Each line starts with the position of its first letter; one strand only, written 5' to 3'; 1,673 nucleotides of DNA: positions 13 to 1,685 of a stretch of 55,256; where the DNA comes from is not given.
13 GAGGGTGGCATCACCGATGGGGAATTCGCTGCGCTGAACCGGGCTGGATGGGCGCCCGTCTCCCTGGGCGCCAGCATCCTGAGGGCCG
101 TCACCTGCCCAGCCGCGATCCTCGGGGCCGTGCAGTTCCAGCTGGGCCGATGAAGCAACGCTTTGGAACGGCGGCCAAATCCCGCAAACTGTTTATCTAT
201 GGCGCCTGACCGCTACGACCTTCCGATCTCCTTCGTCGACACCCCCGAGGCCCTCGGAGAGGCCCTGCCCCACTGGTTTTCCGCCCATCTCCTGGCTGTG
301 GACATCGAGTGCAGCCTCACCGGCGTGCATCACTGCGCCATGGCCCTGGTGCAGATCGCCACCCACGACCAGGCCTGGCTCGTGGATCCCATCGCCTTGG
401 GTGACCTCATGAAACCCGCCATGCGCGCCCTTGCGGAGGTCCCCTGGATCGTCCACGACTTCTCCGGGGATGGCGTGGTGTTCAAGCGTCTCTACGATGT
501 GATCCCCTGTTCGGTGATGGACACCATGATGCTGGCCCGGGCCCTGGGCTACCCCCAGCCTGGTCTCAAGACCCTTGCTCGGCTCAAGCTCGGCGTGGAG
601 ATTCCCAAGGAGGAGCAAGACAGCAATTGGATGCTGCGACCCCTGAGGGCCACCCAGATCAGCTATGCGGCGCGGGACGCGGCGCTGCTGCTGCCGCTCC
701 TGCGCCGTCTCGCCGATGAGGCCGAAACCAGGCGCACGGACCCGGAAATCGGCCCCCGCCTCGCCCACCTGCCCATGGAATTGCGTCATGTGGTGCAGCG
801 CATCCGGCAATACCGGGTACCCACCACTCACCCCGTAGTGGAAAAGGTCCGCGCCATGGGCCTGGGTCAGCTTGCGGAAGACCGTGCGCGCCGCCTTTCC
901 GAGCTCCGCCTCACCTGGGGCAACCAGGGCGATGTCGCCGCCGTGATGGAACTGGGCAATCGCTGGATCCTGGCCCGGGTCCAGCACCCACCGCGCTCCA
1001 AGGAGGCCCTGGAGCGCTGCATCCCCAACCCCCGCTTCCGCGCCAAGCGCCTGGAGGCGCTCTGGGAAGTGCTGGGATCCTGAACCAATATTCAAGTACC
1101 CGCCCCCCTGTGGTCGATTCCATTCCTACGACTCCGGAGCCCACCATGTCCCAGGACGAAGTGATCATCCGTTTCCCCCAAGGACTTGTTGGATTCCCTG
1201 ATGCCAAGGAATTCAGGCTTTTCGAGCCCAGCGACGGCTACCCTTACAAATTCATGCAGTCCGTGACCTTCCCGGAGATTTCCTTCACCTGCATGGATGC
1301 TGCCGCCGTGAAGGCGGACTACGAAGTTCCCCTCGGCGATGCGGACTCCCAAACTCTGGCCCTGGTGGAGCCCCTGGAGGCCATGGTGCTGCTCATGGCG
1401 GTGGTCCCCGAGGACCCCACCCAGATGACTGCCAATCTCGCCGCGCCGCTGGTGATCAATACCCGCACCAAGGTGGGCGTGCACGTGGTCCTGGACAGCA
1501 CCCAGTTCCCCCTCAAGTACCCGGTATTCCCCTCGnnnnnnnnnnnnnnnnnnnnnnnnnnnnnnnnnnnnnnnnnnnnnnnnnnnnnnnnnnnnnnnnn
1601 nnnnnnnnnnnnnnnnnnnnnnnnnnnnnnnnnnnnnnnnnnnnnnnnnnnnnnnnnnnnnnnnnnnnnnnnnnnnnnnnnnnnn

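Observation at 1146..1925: Two complete FliW modules fused into a single polypeptide upstream of csrA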

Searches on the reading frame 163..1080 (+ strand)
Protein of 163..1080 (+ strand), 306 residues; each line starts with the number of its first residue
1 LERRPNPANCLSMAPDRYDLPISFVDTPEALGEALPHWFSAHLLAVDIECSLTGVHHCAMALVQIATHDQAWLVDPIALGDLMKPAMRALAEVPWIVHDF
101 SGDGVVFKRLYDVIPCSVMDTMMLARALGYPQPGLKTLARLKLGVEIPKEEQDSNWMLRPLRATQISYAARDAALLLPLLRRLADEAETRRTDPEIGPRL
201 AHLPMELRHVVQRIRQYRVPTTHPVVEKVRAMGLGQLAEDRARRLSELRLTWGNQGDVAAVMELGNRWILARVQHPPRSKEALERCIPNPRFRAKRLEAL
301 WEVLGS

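Call 3: search_protein_families(library=pfam, proteins=[window:163-1080:+], max_evalue=0.01)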
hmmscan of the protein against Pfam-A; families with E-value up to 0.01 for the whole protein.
window:163-1080:+ (306 aa): 1 family
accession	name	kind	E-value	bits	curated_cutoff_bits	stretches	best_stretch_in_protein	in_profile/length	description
PF01612.26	DNA_pol_A_exo1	-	2.7e-26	92.8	23.6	1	25-186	4-171/173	3'-5' exonuclease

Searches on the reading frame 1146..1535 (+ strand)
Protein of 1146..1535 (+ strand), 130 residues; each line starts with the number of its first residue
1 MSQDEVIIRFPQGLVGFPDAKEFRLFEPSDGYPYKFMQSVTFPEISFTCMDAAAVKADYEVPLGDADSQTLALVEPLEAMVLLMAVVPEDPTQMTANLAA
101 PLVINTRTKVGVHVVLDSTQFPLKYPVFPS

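Call 3: search_protein_families(library=pfam, proteins=[window:1146-1535:+], max_evalue=0.01)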
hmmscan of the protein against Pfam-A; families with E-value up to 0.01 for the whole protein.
window:1146-1535:+ (130 aa): 1 family
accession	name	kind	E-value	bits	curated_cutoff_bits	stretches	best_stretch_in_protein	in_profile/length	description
PF02623.20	FliW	-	1.1e-30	106.4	25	1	8-127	1-122/122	FliW protein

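Call 5: search_protein_families(library=ncbifam, proteins=[window:1146-1535:+], max_evalue=0.01)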
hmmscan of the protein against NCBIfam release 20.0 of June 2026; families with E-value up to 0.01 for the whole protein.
window:1146-1535:+ (130 aa): 8 families
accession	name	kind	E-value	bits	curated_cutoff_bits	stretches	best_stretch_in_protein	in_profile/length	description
NF009793.2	PRK13285.1-1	equivalog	2.8e-29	101.4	130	1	3-128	6-132/132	flagellar assembly protein FliW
NF009801.0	PRK13285.2-4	equivalog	1.9e-26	92.3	223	1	4-128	15-138/152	flagellar assembly protein FliW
NF009798.0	PRK13285.2-1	equivalog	1.3e-25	90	208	1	3-128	14-140/159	flagellar assembly protein FliW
NF009799.0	PRK13285.2-2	equivalog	1.2e-24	86.8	165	1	4-128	15-138/150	flagellar assembly protein FliW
NF009800.0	PRK13285.2-3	equivalog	4.8e-20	71.9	226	1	3-125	14-135/149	flagellar assembly protein FliW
NF009792.0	PRK13284.1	equivalog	2.9e-19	69.4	171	1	3-120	14-137/146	flagellar assembly protein FliW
NF009790.1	PRK13282.1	equivalog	2.3e-08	34.2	135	1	14-122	9-114/128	flagellar assembly protein FliW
NF009791.1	PRK13283.1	equivalog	0.0064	16.7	169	1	14-122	9-115/129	flagellar assembly protein FliW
